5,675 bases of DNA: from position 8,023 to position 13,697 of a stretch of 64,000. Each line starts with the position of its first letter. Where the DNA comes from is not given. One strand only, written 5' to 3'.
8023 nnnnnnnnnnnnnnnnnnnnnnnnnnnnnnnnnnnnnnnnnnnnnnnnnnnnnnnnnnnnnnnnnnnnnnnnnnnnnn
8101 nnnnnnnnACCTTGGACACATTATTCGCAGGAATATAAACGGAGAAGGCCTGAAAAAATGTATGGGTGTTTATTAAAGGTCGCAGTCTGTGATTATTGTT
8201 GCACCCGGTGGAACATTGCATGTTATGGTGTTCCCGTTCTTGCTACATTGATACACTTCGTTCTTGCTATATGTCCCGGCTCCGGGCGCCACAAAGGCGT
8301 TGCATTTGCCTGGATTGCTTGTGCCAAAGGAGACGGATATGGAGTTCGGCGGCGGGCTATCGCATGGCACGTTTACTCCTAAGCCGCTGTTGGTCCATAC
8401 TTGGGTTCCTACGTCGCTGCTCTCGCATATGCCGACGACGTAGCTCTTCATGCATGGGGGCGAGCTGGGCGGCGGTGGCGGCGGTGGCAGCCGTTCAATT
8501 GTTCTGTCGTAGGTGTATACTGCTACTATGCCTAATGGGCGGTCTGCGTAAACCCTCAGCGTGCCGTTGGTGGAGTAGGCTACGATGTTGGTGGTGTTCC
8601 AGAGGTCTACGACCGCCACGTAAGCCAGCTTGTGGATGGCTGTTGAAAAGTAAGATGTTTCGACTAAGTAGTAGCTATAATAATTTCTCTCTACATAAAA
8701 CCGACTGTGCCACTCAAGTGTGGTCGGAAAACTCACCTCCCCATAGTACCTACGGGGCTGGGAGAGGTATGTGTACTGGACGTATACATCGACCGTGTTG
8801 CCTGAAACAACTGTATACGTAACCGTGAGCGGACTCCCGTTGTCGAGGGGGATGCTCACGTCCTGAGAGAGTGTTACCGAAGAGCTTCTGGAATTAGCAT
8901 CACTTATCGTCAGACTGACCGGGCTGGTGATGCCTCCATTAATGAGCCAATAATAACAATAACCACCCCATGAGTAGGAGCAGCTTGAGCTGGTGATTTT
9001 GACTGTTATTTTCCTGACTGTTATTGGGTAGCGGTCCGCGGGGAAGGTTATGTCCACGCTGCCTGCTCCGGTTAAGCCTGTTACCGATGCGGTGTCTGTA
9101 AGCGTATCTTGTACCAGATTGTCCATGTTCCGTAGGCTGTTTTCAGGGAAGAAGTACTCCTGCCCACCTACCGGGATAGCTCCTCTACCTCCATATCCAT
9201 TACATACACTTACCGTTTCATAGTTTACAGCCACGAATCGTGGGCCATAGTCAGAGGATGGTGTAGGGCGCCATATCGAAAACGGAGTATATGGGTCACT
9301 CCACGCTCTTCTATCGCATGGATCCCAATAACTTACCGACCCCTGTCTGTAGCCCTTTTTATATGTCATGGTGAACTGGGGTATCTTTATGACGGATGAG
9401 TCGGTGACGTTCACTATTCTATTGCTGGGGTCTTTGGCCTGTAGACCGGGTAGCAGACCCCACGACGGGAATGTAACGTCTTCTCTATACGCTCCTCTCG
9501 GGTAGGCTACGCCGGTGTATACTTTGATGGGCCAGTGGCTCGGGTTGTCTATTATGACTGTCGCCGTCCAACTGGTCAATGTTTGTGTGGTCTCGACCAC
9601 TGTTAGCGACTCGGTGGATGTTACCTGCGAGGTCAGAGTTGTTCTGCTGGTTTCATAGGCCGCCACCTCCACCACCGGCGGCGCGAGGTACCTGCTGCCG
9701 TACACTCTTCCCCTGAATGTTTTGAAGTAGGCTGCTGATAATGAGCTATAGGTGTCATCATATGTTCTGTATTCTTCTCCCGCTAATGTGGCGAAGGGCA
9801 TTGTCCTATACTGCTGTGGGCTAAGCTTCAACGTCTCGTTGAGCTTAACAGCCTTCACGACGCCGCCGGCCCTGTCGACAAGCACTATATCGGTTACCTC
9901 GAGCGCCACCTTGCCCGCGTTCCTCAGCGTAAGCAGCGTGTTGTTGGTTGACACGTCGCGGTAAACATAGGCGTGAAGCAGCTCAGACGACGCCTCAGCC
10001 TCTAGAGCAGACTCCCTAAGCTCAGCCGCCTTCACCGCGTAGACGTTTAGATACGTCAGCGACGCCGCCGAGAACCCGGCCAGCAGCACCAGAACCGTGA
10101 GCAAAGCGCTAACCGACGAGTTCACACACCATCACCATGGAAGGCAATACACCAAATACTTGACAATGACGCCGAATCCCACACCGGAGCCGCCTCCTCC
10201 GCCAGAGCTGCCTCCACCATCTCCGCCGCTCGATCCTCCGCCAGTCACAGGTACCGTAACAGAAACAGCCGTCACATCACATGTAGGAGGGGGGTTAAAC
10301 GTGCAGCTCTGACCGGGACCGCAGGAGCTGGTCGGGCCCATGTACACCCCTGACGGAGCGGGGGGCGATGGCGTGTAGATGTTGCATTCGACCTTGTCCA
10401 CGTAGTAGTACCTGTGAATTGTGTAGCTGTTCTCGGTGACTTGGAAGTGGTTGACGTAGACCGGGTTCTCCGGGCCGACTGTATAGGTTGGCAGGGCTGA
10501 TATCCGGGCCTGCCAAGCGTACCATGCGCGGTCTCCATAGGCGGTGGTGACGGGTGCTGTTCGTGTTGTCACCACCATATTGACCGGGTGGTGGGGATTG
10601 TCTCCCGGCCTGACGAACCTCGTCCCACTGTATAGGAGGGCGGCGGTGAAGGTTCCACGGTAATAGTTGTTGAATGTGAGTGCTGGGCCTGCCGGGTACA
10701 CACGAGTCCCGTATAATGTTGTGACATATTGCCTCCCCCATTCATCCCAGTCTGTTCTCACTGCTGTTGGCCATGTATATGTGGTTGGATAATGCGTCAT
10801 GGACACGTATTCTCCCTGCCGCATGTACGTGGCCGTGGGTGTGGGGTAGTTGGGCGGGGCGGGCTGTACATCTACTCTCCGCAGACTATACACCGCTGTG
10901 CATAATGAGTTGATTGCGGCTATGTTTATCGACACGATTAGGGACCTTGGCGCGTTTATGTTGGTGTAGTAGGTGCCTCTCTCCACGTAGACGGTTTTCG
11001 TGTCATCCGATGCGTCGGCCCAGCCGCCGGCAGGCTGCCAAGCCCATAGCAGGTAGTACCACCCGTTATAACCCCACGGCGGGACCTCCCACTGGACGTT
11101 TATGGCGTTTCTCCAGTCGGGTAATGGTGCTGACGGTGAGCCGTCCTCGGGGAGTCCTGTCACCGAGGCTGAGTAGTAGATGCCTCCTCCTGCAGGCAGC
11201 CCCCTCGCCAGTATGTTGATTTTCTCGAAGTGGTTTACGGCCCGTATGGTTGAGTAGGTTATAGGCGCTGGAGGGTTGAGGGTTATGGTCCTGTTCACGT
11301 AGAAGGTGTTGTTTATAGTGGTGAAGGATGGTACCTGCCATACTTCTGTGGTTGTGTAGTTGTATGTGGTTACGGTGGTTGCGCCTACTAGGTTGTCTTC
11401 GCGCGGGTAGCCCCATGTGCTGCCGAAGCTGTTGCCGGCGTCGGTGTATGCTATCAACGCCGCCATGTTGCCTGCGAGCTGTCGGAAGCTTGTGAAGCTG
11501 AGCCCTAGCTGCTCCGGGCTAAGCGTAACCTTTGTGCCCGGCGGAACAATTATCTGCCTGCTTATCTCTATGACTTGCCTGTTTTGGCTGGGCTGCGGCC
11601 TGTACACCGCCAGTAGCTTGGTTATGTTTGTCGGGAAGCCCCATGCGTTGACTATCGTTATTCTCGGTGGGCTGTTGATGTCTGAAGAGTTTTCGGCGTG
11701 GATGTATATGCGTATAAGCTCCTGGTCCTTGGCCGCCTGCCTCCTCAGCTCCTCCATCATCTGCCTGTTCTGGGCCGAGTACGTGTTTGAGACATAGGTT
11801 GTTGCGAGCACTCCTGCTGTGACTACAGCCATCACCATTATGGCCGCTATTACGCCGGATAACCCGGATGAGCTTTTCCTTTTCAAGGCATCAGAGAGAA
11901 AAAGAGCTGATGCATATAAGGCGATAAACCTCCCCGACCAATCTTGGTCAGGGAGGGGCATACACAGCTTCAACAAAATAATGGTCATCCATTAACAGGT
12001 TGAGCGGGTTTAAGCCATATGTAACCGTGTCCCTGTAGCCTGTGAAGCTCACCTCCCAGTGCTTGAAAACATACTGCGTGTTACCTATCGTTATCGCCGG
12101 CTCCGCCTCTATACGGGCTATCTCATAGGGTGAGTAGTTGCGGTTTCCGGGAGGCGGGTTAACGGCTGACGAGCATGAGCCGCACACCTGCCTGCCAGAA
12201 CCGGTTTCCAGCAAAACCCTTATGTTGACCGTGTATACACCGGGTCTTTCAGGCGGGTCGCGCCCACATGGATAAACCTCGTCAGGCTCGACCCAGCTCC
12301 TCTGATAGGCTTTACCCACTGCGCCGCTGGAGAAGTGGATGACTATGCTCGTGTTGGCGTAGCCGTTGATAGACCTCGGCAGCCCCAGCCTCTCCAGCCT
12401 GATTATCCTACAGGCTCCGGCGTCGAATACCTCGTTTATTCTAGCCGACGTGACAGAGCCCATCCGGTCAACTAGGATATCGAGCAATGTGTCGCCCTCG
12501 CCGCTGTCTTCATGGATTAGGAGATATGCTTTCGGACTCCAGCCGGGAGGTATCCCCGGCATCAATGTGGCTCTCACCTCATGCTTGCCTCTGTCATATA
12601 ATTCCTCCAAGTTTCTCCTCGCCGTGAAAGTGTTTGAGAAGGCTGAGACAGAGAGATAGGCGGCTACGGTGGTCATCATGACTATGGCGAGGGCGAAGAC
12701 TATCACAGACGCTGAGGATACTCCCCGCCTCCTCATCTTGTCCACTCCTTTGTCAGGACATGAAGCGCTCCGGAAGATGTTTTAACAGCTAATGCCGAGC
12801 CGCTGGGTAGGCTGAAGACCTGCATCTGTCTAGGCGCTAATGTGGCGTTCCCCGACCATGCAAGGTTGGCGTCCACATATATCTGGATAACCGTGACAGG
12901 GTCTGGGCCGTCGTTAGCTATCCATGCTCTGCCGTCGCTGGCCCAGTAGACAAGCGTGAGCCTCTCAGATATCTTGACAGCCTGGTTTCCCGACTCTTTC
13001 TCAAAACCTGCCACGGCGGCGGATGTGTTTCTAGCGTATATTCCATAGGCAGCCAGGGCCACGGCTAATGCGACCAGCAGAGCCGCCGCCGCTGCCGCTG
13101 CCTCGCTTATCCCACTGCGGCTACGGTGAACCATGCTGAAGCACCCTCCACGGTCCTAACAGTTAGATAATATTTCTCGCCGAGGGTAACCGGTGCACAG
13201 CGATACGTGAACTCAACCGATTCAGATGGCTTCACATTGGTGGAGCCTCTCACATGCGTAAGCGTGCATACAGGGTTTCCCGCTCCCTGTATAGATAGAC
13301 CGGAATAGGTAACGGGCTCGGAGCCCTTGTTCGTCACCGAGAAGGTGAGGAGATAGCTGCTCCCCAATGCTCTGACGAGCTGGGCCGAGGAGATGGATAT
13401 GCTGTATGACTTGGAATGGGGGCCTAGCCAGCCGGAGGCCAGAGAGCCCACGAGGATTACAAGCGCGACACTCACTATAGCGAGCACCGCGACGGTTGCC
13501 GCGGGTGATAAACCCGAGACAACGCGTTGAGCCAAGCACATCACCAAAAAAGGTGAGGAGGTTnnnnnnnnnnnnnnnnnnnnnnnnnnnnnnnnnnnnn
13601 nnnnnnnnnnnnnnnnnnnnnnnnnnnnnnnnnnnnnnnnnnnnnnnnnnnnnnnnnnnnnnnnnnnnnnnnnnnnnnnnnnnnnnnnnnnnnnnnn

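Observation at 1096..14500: Unusually elaborate type-IV-pilus-like operon: six class-III-signal proteins, two giant secreted proteins and a metzincin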

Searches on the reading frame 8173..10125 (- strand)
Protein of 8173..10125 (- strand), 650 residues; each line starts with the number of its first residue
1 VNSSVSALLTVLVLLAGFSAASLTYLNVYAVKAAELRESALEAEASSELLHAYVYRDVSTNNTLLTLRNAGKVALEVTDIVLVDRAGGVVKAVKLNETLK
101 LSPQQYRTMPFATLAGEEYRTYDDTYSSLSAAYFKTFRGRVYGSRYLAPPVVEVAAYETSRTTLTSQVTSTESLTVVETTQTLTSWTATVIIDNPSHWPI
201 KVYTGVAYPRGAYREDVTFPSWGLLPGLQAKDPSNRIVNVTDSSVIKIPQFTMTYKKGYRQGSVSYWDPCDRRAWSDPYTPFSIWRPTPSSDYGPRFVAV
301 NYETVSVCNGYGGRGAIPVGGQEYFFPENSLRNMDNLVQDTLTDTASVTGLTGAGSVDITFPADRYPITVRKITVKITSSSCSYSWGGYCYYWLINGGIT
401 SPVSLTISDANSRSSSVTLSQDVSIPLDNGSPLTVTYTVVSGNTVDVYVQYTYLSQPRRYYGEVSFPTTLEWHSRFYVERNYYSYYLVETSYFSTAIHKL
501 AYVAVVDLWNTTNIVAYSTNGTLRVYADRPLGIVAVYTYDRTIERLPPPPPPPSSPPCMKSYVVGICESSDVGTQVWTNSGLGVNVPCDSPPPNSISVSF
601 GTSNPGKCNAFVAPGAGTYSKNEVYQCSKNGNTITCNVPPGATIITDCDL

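Call 3: search_protein_families(library=pfam, proteins=[window:8173-10125:-], max_evalue=0.1)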
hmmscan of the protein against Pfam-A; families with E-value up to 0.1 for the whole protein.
window:8173-10125:- (650 aa): 0 families

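Call 4: search_protein_families(library=ncbifam, proteins=[window:8173-10125:-], max_evalue=0.1)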
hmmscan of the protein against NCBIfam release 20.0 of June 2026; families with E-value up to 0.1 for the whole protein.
window:8173-10125:- (650 aa): 0 families

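Call 101: search_solved_structures(query=window:8173-10125:-, max_evalue=1)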
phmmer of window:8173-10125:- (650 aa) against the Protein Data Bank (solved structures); distinct sequences matched with E-value up to 1: 0.

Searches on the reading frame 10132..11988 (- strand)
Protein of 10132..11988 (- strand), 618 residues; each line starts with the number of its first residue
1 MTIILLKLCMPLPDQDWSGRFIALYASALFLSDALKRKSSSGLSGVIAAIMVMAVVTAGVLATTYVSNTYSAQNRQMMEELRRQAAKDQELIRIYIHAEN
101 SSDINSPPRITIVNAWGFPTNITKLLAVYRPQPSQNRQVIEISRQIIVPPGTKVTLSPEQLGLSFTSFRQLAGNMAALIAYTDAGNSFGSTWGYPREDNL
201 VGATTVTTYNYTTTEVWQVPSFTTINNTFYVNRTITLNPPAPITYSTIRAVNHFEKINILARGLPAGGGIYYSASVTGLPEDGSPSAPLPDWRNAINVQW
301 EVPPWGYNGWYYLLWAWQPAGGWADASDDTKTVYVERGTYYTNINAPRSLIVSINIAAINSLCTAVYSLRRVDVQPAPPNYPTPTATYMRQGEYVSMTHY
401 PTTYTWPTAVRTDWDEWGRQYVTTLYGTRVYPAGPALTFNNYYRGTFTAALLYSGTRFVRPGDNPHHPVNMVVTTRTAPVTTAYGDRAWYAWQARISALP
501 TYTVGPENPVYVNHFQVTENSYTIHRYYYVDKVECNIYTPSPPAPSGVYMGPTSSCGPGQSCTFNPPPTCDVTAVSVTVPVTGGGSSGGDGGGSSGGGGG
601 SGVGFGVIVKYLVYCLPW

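Call 3: search_protein_families(library=pfam, proteins=[window:10132-11988:-], max_evalue=0.1)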
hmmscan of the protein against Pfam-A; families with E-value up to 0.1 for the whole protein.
window:10132-11988:- (618 aa): 0 families

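Call 4: search_protein_families(library=ncbifam, proteins=[window:10132-11988:-], max_evalue=0.1)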
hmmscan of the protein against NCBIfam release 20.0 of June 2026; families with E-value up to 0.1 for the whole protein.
window:10132-11988:- (618 aa): 2 families
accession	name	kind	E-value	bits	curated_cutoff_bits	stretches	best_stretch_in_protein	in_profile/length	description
NF049847.1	FtsL_COG5462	equivalog_domain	0.067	12.9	50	0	51-95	5-49/85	cell division protein FtsL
NF005215.0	PRK06702.1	equivalog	0.098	11.5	709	0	46-105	356-415/432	bifunctional O-acetylhomoserine aminocarboxypropyltransferase/cysteine synthase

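Call 100: search_solved_structures(query=window:10132-11886:-, max_evalue=1)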
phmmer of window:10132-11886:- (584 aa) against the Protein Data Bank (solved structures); distinct sequences matched with E-value up to 1: 6.
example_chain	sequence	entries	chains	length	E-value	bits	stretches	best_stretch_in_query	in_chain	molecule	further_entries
8gid_A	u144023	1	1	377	0.061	15.4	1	527-567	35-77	Apical membrane antigen 1, rhoptry neck protein 2 chimera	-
8ay1_A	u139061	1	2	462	0.25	13.4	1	532-569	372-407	GDP-fucose protein O-fucosyltransferase 2,Spondin-1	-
4ui1_C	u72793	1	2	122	0.26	13.3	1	536-576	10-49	HEMOJUVELIN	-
6z3l_B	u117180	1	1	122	0.26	13.3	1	536-576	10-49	Hemojuvelin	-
5foe_A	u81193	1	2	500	0.32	13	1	531-568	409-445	GDP-fucose protein O-fucosyltransferase 2,Thrombospondin-1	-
2k7n_A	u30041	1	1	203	0.81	11.7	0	534-571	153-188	Peptidyl-prolyl cis-trans isomerase-like 1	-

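Call 108: search_protein_families(library=pfam, proteins=[window:10132-11886:-], max_evalue=0.01)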
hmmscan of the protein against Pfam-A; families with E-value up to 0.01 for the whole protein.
window:10132-11886:- (584 aa): 0 families

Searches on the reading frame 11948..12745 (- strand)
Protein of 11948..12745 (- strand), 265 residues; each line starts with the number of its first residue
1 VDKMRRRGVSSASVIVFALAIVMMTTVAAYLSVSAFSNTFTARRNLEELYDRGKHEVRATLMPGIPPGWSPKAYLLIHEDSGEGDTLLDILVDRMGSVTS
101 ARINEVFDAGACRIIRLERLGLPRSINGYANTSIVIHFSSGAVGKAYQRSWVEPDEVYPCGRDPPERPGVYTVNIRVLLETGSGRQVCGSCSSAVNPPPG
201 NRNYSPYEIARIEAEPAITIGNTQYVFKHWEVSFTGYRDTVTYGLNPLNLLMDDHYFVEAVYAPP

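Call 3: search_protein_families(library=pfam, proteins=[window:11948-12745:-], max_evalue=0.1)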
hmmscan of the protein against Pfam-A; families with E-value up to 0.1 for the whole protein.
window:11948-12745:- (265 aa): 1 family
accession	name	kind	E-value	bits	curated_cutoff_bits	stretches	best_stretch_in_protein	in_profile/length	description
PF16013.10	DUF4781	-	0.056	12.7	27.9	1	10-56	101-148/310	Domain of unknown function (DUF4781)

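Call 4: search_protein_families(library=ncbifam, proteins=[window:11948-12745:-], max_evalue=0.1)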
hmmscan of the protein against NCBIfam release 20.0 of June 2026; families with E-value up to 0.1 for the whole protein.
window:11948-12745:- (265 aa): 0 families

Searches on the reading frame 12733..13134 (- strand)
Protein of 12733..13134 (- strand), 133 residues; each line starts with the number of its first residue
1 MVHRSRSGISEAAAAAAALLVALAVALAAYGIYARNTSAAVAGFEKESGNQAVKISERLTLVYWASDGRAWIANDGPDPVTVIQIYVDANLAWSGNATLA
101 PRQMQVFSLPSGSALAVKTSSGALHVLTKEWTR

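Call 3: search_protein_families(library=pfam, proteins=[window:12733-13134:-], max_evalue=0.1)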
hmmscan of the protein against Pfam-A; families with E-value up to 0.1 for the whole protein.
window:12733-13134:- (133 aa): 0 families

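Call 4: search_protein_families(library=ncbifam, proteins=[window:12733-13134:-], max_evalue=0.1)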
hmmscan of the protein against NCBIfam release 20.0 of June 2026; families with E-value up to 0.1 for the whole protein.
window:12733-13134:- (133 aa): 2 families
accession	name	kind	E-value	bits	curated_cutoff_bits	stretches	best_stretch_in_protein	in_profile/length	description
NF053669.1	bindosome_BasA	exception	0.024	14.8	230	1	8-89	3-87/136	bindosome assembly system protein BasA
NF052375.1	antisigma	equivalog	0.045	13.8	100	1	9-79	85-162/217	anti-sigma factor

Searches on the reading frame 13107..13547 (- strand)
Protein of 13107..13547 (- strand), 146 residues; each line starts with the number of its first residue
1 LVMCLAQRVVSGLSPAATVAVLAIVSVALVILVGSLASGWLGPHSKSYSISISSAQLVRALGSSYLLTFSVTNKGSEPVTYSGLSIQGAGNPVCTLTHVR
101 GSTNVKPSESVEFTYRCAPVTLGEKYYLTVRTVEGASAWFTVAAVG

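Call 3: search_protein_families(library=pfam, proteins=[window:13107-13547:-], max_evalue=0.1)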
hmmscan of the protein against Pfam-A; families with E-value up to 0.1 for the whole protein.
window:13107-13547:- (146 aa): 4 families
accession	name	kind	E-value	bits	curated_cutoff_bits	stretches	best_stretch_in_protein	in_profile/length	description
PF19190.6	BACON_2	-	0.00017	21.9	25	1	63-137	17-85/94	Viral BACON domain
PF00927.28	Transglut_C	-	0.0023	18.5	26.6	1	61-129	13-86/106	Transglutaminase family, C-terminal ig like domain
PF16353.11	LacZ_4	-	0.04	14.6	27.3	0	103-133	36-65/87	Beta-galactosidase, domain 4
PF25788.1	Ig_Rha78A_N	-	0.044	14.5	27.4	1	100-139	51-93/105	Rha78A-like, N-terminal immunoglobulin domain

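Call 4: search_protein_families(library=ncbifam, proteins=[window:13107-13547:-], max_evalue=0.1)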
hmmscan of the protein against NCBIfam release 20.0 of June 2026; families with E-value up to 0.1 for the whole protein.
window:13107-13547:- (146 aa): 4 families
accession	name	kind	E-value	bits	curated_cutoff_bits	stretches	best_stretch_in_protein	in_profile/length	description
NF046073.1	UpsA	equivalog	5.9e-10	39.4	130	1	17-141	9-129/136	pilin subunit UpsA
NF012200.0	choice_anch_D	domain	4.9e-07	30.2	45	1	61-125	31-95/108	choice-of-anchor D domain-containing protein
NF053671.1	bindosome_BasC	exception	0.0055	16.6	260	1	12-131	8-122/140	bindosome assembly system protein BasC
TIGR02588.1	TIGR02588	hypoth_equivalog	0.0056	16.7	95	1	22-79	8-65/122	TIGR02588 family protein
